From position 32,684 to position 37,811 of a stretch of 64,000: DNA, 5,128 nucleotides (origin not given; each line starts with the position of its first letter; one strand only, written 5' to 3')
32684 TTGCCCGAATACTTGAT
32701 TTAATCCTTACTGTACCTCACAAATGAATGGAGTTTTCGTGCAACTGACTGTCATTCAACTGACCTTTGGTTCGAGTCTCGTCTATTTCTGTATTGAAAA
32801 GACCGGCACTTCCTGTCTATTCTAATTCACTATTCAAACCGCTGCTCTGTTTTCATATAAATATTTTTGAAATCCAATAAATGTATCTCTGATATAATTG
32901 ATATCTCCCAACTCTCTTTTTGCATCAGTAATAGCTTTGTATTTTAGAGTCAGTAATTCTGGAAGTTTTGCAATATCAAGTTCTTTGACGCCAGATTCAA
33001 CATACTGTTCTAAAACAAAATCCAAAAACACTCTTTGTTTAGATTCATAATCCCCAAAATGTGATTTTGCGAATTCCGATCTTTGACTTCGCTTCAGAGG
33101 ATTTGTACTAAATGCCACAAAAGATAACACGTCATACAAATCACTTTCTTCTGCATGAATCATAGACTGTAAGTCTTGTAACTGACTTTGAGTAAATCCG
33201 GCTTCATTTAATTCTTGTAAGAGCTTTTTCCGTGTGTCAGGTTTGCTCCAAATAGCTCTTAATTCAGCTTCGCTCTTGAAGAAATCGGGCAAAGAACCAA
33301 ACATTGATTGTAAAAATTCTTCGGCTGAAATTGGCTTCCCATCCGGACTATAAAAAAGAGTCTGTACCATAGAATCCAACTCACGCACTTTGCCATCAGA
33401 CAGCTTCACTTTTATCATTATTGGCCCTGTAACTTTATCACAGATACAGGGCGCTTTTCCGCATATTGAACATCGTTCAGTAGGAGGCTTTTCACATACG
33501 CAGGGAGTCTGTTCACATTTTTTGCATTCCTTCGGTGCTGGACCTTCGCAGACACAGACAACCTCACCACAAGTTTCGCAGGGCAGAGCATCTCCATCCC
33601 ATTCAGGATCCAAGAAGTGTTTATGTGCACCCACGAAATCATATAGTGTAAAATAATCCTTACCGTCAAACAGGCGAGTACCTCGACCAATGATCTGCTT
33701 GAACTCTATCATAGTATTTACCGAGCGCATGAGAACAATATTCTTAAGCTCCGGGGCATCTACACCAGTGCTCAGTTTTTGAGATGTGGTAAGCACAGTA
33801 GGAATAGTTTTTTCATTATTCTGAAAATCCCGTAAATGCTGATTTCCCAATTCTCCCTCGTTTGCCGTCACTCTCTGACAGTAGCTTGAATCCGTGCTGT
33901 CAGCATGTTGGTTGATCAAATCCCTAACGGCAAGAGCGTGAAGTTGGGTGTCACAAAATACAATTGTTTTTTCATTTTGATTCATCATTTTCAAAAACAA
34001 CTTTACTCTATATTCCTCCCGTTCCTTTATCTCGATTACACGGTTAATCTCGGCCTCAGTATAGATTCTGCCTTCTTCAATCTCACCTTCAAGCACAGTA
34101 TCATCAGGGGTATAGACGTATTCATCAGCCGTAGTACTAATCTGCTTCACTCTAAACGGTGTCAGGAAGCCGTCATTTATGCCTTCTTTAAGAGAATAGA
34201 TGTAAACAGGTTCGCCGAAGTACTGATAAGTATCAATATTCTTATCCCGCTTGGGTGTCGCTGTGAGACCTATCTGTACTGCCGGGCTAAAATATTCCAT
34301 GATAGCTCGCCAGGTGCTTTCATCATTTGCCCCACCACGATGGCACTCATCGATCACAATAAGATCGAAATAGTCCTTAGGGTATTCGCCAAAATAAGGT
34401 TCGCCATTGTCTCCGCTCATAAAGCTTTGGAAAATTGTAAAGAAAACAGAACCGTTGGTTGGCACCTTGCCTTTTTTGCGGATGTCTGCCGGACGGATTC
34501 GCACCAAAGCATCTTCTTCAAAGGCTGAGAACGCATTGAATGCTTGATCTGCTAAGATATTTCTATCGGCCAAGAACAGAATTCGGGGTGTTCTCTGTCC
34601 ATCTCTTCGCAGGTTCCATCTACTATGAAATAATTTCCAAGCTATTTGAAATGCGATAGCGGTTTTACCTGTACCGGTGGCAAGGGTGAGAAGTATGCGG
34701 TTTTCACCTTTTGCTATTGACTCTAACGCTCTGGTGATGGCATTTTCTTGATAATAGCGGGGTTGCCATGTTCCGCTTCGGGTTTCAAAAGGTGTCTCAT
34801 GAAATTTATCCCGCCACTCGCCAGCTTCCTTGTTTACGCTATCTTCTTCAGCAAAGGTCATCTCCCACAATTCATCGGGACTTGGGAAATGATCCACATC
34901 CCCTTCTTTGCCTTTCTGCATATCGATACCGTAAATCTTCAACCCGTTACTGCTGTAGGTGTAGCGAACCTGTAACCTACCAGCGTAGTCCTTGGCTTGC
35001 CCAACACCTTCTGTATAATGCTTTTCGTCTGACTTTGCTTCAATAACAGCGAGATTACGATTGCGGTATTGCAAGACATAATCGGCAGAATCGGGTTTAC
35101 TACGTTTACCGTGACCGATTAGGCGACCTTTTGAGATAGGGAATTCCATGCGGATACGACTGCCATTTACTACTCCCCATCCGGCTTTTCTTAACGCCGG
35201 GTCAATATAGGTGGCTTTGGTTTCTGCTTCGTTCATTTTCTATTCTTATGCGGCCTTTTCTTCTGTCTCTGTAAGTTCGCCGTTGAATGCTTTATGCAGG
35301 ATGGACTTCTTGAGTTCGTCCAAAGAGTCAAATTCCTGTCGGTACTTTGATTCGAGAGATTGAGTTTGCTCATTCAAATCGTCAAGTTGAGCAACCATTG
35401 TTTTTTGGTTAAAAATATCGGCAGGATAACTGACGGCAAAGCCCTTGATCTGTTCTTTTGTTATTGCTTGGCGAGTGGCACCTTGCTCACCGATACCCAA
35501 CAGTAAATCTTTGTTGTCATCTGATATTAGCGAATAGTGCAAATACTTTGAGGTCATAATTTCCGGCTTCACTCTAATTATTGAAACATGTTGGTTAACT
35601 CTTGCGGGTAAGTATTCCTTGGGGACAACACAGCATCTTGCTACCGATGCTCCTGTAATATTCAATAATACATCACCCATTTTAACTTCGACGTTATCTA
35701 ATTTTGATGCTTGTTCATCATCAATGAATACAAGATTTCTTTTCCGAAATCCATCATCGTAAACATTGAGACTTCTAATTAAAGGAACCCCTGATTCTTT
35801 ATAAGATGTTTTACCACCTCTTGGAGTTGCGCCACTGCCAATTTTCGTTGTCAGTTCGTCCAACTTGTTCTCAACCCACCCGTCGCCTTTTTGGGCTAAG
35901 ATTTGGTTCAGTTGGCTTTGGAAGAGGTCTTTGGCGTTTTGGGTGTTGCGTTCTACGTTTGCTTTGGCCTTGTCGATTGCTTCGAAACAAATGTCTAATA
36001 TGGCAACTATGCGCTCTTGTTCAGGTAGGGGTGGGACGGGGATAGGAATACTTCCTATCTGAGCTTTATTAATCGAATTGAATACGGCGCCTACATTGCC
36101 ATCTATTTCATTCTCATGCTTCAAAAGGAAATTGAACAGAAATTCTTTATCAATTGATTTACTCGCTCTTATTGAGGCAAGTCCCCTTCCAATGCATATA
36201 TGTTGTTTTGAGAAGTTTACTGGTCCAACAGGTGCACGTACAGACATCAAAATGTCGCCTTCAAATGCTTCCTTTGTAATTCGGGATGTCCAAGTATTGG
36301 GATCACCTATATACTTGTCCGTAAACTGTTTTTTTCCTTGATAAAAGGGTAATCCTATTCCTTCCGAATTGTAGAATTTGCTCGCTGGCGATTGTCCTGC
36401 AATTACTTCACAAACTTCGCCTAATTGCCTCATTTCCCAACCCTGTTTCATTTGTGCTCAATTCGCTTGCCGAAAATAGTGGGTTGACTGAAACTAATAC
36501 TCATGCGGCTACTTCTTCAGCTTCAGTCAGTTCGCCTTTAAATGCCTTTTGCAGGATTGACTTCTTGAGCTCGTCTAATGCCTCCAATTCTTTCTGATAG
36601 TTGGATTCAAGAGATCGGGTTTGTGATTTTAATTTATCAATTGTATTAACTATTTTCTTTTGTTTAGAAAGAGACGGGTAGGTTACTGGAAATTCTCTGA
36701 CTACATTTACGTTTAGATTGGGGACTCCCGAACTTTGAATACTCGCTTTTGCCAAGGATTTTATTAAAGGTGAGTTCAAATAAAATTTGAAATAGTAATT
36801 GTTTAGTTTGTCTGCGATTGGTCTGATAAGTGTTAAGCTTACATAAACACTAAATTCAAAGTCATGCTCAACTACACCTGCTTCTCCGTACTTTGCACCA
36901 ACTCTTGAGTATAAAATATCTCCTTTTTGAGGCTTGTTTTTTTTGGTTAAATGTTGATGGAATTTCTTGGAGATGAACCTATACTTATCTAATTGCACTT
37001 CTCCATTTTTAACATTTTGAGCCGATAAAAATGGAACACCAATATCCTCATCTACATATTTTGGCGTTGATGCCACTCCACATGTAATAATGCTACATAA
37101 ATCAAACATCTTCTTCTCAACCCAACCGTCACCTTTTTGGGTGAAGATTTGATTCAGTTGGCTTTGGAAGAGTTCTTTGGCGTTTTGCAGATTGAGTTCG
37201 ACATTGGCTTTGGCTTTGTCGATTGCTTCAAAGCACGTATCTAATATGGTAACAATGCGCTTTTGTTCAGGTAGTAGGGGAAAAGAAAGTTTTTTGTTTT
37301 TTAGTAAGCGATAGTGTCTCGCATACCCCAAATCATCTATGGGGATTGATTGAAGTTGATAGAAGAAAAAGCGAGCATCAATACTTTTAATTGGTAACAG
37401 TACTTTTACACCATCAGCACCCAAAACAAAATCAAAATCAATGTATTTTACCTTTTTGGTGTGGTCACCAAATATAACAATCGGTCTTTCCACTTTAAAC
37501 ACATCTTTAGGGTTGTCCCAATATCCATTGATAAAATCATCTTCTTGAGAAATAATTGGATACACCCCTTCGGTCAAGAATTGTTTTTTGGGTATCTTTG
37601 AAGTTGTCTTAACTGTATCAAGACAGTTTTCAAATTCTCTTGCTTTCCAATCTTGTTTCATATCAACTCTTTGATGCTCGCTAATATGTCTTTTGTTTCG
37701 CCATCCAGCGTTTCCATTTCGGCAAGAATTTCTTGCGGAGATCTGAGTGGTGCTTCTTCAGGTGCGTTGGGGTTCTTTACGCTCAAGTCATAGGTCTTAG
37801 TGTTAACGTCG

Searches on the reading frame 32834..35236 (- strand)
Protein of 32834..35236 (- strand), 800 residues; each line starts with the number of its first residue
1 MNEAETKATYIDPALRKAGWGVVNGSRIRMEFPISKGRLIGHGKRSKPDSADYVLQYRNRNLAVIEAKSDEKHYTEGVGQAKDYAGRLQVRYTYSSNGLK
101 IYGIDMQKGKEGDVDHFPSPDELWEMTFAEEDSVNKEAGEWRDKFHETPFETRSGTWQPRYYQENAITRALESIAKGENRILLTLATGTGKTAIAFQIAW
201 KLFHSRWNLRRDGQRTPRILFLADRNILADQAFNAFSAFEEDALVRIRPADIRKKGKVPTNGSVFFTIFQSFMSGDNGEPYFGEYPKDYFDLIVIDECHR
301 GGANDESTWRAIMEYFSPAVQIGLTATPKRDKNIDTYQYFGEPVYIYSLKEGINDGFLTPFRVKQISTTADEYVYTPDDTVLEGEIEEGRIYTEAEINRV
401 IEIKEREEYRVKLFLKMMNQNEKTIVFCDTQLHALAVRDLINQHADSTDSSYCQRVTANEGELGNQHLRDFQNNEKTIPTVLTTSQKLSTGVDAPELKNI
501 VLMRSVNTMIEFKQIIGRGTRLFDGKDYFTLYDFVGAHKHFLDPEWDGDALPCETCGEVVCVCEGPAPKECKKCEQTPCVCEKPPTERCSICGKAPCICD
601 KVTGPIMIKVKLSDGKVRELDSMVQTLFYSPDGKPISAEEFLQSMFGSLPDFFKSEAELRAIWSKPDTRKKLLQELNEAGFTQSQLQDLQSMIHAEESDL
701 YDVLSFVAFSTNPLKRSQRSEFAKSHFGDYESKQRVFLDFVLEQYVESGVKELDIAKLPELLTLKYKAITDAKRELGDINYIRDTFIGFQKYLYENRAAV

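Call 7: search_protein_families(library=pfam, proteins=[window:32834-35236:-], max_evalue=0.1)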
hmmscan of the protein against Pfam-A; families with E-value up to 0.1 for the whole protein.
window:32834-35236:- (800 aa): 9 families
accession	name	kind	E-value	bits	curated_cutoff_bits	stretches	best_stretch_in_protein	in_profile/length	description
PF04851.21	ResIII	-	2.6e-39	135.2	22.5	1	158-330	3-164/164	Type III restriction enzyme, res subunit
PF08463.15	EcoEI_R_C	-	3.6e-27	95.9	24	1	639-794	1-163/163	EcoEI R protein C-terminal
PF18766.7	SWI2_SNF2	-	1.8e-20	74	26.7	1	162-363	1-190/221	SWI2/SNF2 ATPase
PF00270.35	DEAD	-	2.1e-11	44.3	26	1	163-331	4-163/167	DEAD/DEAH box helicase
PF00271.37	Helicase_C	-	1.7e-06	28.6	23.5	1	415-521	7-108/110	Helicase conserved C-terminal domain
PF04313.20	HSDR_N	-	6.7e-05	23.3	25.1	1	2-87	3-164/198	Type I restriction enzyme R protein N terminus (HSDR_N)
PF13588.12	HSDR_N_2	-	0.00025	21.5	25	1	27-111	23-101/110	Type I restriction enzyme R protein N terminus (HSDR_N)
PF20720.3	nSTAND3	-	0.002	18.3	27.2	1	162-209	2-48/155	Novel STAND NTPase 3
PF25199.1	nSTAND_NTPase5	-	0.054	13.8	34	0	155-208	17-72/145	Novel STAND NTPase 5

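Call 8: search_protein_families(library=padloc, proteins=[window:32834-35236:-], max_evalue=0.1)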
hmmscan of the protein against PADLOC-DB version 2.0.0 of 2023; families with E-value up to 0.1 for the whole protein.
window:32834-35236:- (800 aa): 23 families
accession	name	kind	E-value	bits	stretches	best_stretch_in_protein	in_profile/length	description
PDLC03049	REase_I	-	5.7e-137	455.9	1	1-760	9-767/807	Type I restriction enzyme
PDLC03047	REase_I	-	3.4e-38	129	1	2-537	198-725/1107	Type I restriction enzyme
PDLC03042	REase_I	-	1.1e-32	110.4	1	120-535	416-845/1170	Type I restriction enzyme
PDLC02707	PbeA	-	2e-29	100.7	1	130-535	224-630/672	PbeA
PDLC03659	mREase_IV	-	4.7e-26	88.9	1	172-540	233-571/945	Type IV methyl-directed restriction enzyme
PDLC02704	PbeA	-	5.3e-20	69.5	1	142-536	243-645/682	PbeA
PDLC03658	mREase_IV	-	3.5e-17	59.4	1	265-539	315-562/953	Type IV methyl-directed restriction enzyme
PDLC02703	PbeA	-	2.2e-13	47.7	1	292-522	369-599/626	PbeA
PDLC02705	PbeA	-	2.7e-10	37.1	2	420-522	524-620/691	PbeA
PDLC02706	PbeA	-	4.5e-10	36.7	1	158-361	269-471/722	PbeA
PDLC03040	REase_I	-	3.9e-09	32.9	1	159-358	265-479/1029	Type I restriction enzyme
PDLC03597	REase_MTase_IIG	-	3.2e-07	26.3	2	150-238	159-239/1646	Type IIG restriction enzyme-methyltransferase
PDLC03648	REase_III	-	4.2e-07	26.5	1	278-526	121-358/871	Type III restriction enzyme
PDLC03050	REase_I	-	2.3e-06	25.5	1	628-757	47-173/219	Type I restriction enzyme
PDLC03928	PsyrT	-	7.6e-06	22.5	1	399-521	219-334/689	-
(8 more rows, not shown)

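Call 9: search_protein_families(library=ncbifam, proteins=[window:32834-35236:-], max_evalue=0.1)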
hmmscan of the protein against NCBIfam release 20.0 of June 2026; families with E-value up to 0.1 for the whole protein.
window:32834-35236:- (800 aa): 14 families
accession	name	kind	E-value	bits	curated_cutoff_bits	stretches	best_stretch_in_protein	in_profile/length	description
NF046051.1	restrict_EcoAI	equivalog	1.7e-244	813.7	550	1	1-795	1-768/768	EcoAI/FtnUII family type I restriction enzme subunit R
NF008521.0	PRK11448.1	equivalog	8.8e-61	206.1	729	2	115-540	380-820/1123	type I restriction-modification system endonuclease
NF053632.1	heli_RadD_YejH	equivalog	4.3e-24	84.7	720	1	160-563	4-382/573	DNA repair helicase RadD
TIGR00348.1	hsdR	subfamily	7.5e-22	77.6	284.55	1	158-404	242-483/674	HsdR family type I site-specific deoxyribonuclease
TIGR04095.1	dnd_restrict_1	equivalog_domain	8.8e-18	64.5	600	1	158-536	8-397/451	DNA phosphorothioation system restriction enzyme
TIGR02621.3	cas3_GSU0051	exception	1.5e-06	27.3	400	1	150-241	6-91/854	type I-G CRISPR-associated helicase/endonuclease Cas3g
NF010337.0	PRK13766.1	equivalog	2.1e-05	22.9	610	1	155-332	13-177/781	Hef nuclease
NF010338.0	PRK13767.1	equivalog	0.0028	15.9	849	0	414-519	278-382/877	ATP-dependent helicase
NF008394.0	PRK11192.1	equivalog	0.0079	15.1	507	0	158-239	25-98/441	ATP-dependent RNA helicase SrmB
NF053710.1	RNA_heli_RhlE2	exception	0.0096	14.3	925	1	168-242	29-105/635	RNA helicase RhlE2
TIGR04121.1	DEXH_lig_assoc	equivalog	0.029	12.1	850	0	156-198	11-48/804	ligase-associated DNA damage response DEXH box helicase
TIGR03534.1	RF_mod_PrmC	equivalog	0.042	13.3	199.1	1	144-197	54-107/253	peptide chain release factor N(5)-glutamine methyltransferase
NF045503.1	repair_heli_XPB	equivalog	0.066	11.7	610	0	122-199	148-224/548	DNA repair helicase XPB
NF041062.1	DpdE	equivalog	0.071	11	500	0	403-492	525-609/1048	protein DpdE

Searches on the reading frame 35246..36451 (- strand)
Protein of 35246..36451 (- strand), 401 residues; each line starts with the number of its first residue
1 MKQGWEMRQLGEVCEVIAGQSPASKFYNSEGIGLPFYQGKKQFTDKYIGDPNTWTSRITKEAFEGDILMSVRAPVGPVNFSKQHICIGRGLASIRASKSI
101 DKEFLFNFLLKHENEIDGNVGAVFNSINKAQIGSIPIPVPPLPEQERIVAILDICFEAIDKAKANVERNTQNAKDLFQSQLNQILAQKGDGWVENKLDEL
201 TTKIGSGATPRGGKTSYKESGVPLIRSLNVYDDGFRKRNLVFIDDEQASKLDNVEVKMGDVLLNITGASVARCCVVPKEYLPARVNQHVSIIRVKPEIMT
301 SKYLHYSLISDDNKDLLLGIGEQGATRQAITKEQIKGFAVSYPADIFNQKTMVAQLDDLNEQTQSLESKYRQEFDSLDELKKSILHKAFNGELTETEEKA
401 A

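Call 7: search_protein_families(library=pfam, proteins=[window:35246-36451:-], max_evalue=0.1)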
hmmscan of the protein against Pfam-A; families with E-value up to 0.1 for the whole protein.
window:35246-36451:- (401 aa): 2 families
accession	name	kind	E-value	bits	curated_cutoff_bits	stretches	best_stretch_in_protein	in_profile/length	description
PF01420.25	Methylase_S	-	6.9e-34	117.9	22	2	3-163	2-162/168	Type I restriction modification DNA specificity domain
PF23735.1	KIF9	-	0.082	13.5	31.9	0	353-386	78-111/140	Kinesin-like protein KIF9 domain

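Call 8: search_protein_families(library=padloc, proteins=[window:35246-36451:-], max_evalue=0.1)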
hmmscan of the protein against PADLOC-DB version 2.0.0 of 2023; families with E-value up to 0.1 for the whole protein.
window:35246-36451:- (401 aa): 129 families (the best 25 are shown)
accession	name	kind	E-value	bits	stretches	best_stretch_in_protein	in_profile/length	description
PDLC03122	Specificity_I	-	4.5e-83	277.3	1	1-394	1-387/387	Type I specificity subunit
PDLC03066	Specificity_I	-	4.4e-70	234.6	3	187-363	10-188/441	Type I specificity subunit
PDLC03089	Specificity_I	-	9.1e-63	210.9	2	192-365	5-174/446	Type I specificity subunit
PDLC03107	Specificity_I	-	4.4e-55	185.4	1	5-393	3-392/392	Type I specificity subunit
PDLC03195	Specificity_I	-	2.8e-52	176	2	191-371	42-219/512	Type I specificity subunit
PDLC03079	Specificity_I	-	7.7e-51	171.7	2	168-394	224-449/470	Type I specificity subunit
PDLC04137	mad5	-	1.1e-49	167.7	2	4-178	2-182/392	mads_5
PDLC03087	Specificity_I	-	9.2e-46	154.6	2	2-203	12-235/418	Type I specificity subunit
PDLC03162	Specificity_I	-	1.2e-45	154.1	1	2-394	5-415/431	Type I specificity subunit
PDLC03169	Specificity_I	-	7.3e-44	148.9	1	2-395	7-421/461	Type I specificity subunit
PDLC03090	Specificity_I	-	5.8e-41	139.1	2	3-212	20-256/434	Type I specificity subunit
PDLC03189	Specificity_I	-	1.3e-39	134.4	2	190-395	222-419/459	Type I specificity subunit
PDLC03194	Specificity_I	-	1.2e-38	131.1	2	90-393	101-391/391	Type I specificity subunit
PDLC03086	Specificity_I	-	1.6e-38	130.8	2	208-363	24-177/458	Type I specificity subunit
PDLC03165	Specificity_I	-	7.4e-38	129.1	2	190-393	19-214/411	Type I specificity subunit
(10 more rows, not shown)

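Call 9: search_protein_families(library=ncbifam, proteins=[window:35246-36451:-], max_evalue=0.1)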
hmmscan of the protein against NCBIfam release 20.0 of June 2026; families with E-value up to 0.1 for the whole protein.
window:35246-36451:- (401 aa): 2 families
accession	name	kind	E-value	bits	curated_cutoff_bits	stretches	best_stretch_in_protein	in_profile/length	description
NF007278.0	PRK09737.1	equivalog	1.5e-29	103.1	662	1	3-394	8-420/461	type I restriction-modification system specificity subunit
NF047740.1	antiphage_MADS5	equivalog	5e-09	35.5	400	2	177-346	258-426/461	methylation-associated defense system restriction endonuclease subunit S MAD5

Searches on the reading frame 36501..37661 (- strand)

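Call 7: search_protein_families(library=pfam, proteins=[window:36501-37661:-], max_evalue=0.1)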
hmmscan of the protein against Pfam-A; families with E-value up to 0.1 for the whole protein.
window:36501-37661:- (386 aa): 2 families
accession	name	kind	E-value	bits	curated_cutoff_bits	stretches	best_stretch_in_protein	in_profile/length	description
PF01420.25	Methylase_S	-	7.4e-26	91.8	22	2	178-360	2-167/168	Type I restriction modification DNA specificity domain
PF12950.13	TaqI_C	-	0.0088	16.7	26.5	1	210-326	2-118/118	TaqI-like C-terminal specificity domain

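Call 8: search_protein_families(library=padloc, proteins=[window:36501-37661:-], max_evalue=0.1)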
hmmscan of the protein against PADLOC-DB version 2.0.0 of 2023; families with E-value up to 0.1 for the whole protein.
window:36501-37661:- (386 aa): 127 families (the best 25 are shown)
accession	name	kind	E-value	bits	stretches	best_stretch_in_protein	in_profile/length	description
PDLC03062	Specificity_I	-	1.5e-58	196.8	1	1-378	11-375/375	Type I specificity subunit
PDLC03150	Specificity_I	-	1.1e-57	193.9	1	4-380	49-442/475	Type I specificity subunit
PDLC03067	Specificity_I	-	3.2e-43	146.2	1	3-378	11-383/383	Type I specificity subunit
PDLC03169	Specificity_I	-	4.3e-38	129.9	1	75-380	95-421/461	Type I specificity subunit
PDLC03079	Specificity_I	-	5.5e-38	129.3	2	165-378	233-447/470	Type I specificity subunit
PDLC03060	Specificity_I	-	3.7e-36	123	1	119-379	140-397/398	Type I specificity subunit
PDLC03122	Specificity_I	-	5e-36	122.4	1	121-379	133-387/387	Type I specificity subunit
PDLC03179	Specificity_I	-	2.1e-35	120.7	2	180-370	394-584/589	Type I specificity subunit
PDLC03194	Specificity_I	-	8.4e-34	115.2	1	120-378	145-391/391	Type I specificity subunit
PDLC03107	Specificity_I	-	1.3e-33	114.7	1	75-378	84-392/392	Type I specificity subunit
PDLC03188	Specificity_I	-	1.7e-33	114.2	2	80-217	153-300/458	Type I specificity subunit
PDLC03069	Specificity_I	-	1.5e-32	111.2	1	124-378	138-387/387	Type I specificity subunit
PDLC03072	Specificity_I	-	7.7e-31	105.6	2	199-374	257-433/448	Type I specificity subunit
PDLC03090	Specificity_I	-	2.4e-30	104.2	1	69-378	97-431/434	Type I specificity subunit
PDLC03132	Specificity_I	-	4.1e-30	103.2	1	16-170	28-182/387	Type I specificity subunit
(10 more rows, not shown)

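Call 9: search_protein_families(library=ncbifam, proteins=[window:36501-37661:-], max_evalue=0.1)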
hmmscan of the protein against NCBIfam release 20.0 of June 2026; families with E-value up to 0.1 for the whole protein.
window:36501-37661:- (386 aa): 2 families
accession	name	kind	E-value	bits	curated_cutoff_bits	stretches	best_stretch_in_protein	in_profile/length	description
NF007278.0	PRK09737.1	equivalog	2.4e-19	69.4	662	1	123-379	152-420/461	type I restriction-modification system specificity subunit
NF047740.1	antiphage_MADS5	equivalog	1.7e-11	43.6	400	1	164-369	257-460/461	methylation-associated defense system restriction endonuclease subunit S MAD5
